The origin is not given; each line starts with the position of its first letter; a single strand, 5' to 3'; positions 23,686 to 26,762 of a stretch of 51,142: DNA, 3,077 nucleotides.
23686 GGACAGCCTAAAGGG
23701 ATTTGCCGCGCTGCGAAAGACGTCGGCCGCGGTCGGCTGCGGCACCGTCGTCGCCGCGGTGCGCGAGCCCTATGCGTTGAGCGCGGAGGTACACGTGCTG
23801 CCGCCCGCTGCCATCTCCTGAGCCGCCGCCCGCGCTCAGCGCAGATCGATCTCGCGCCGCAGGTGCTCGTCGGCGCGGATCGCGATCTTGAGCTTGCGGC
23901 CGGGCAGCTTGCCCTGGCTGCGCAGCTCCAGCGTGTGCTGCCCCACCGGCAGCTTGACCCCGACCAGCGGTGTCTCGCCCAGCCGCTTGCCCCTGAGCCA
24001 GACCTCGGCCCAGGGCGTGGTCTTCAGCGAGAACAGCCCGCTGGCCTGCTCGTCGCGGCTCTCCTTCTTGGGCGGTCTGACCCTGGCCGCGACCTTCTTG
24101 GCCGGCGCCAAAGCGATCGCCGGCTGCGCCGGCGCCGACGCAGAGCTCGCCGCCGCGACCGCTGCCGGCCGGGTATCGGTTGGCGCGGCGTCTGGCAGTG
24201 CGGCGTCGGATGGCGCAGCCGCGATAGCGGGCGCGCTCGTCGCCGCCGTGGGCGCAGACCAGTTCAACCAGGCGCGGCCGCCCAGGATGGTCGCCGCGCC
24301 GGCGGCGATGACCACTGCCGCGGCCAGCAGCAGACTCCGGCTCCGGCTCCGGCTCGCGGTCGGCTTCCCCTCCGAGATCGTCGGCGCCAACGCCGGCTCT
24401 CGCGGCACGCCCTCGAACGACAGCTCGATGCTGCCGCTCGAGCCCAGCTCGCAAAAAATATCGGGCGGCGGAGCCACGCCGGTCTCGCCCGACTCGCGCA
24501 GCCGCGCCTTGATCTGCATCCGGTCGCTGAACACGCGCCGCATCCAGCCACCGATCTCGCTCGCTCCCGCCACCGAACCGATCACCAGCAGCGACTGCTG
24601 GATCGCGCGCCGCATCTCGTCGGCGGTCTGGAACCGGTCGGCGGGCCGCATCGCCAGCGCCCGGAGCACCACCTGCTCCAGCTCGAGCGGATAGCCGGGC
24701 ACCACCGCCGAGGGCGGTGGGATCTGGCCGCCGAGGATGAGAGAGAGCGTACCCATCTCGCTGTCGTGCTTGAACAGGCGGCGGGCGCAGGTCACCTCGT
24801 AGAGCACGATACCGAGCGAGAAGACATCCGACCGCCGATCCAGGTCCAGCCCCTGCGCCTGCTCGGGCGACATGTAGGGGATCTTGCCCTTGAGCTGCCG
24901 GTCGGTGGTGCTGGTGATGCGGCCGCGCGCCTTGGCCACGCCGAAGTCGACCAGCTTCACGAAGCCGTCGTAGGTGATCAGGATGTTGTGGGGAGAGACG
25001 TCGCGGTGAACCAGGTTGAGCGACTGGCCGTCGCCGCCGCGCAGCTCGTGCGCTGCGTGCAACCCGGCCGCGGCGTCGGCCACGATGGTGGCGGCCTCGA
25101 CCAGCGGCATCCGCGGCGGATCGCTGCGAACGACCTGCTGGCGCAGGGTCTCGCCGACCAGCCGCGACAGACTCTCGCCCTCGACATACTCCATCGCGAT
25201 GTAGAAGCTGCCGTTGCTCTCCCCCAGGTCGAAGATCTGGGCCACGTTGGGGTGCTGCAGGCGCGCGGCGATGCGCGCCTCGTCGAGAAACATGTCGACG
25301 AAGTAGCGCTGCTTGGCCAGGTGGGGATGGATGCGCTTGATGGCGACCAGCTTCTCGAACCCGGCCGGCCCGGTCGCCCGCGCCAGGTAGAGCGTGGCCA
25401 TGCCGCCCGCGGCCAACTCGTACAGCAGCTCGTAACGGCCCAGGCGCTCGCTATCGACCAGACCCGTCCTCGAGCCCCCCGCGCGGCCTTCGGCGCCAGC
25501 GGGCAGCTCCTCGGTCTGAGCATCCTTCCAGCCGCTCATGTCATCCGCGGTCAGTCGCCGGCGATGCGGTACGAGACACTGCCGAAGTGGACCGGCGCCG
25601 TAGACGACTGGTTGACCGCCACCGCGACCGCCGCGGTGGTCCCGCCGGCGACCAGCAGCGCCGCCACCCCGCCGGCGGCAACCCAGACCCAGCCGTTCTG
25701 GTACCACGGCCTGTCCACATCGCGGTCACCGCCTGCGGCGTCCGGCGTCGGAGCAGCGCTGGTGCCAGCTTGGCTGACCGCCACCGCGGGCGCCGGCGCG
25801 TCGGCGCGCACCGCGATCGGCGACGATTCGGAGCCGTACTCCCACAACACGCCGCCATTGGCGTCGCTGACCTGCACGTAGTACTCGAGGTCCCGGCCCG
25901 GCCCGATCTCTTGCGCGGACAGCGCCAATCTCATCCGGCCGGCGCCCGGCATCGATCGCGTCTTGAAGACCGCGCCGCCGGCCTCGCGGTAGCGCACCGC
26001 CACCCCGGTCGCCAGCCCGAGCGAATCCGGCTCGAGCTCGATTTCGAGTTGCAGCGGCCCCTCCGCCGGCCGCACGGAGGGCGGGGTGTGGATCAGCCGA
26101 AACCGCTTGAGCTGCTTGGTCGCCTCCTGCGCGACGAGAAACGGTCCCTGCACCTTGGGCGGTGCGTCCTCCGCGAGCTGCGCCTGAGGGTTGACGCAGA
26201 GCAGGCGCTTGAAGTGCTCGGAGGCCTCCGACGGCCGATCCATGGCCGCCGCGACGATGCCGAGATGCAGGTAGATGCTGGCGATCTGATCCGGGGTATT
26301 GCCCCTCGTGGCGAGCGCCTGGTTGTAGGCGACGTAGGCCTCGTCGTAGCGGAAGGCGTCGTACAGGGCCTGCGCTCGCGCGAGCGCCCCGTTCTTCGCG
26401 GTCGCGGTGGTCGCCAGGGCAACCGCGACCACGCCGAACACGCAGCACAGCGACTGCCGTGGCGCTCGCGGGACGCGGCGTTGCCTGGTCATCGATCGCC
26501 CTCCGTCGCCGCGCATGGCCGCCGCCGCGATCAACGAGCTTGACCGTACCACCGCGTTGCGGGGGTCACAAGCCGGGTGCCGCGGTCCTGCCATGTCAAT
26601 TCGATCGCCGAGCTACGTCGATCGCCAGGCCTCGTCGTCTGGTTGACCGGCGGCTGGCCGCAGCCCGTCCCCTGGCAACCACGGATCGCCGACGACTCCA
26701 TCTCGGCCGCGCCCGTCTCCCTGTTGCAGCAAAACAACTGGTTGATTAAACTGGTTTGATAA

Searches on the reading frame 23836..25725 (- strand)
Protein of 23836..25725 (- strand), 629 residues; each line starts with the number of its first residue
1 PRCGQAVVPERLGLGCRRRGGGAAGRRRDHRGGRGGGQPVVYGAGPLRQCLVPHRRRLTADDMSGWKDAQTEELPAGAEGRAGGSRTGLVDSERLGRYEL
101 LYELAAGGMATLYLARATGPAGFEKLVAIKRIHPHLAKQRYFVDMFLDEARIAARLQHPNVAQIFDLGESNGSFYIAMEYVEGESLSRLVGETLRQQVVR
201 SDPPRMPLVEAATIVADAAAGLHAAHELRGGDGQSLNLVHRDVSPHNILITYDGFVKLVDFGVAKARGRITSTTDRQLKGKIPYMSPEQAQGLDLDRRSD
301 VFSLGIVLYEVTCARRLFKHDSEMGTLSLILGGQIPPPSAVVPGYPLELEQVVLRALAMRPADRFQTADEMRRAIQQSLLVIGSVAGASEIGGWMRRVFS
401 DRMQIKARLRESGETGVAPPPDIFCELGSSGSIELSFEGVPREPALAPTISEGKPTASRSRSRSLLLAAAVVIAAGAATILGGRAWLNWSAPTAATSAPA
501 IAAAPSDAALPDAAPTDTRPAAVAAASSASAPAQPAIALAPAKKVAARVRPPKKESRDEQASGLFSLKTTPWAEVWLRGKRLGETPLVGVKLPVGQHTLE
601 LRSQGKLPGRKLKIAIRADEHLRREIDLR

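Call 50: search_protein_families(library=pfam, proteins=[window:23836-25725:-], max_evalue=0.001)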
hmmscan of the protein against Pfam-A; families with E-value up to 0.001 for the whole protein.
window:23836-25725:- (629 aa): 3 families
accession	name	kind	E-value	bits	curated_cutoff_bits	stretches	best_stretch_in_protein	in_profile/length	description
PF00069.31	Pkinase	-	8.7e-33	114.3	31.7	1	104-333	7-212/263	Protein kinase domain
PF07714.23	PK_Tyr_Ser-Thr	-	3.2e-26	92.6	23.1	1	102-365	5-249/258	Protein tyrosine and serine/threonine kinase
PF01636.29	APH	-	2.1e-06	28.1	23.2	0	144-192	38-86/239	Phosphotransferase enzyme family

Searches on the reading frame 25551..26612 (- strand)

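Call 50: search_protein_families(library=pfam, proteins=[window:25551-26612:-], max_evalue=0.001)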
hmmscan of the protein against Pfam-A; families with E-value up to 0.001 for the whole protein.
window:25551-26612:- (353 aa): 4 families
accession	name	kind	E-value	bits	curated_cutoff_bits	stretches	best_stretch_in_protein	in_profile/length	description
PF13424.12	TPR_12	-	2.9e-06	27.8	30.1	1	78-137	8-71/77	Tetratricopeptide repeat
PF00515.34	TPR_1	-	3.2e-06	27.1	27.8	0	111-143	1-33/34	Tetratricopeptide repeat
PF07719.23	TPR_2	-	1.4e-05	25.3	27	0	78-101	6-29/34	Tetratricopeptide repeat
PF13428.12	TPR_14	-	6.7e-05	23.6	23.5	0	76-107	4-35/44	Tetratricopeptide repeat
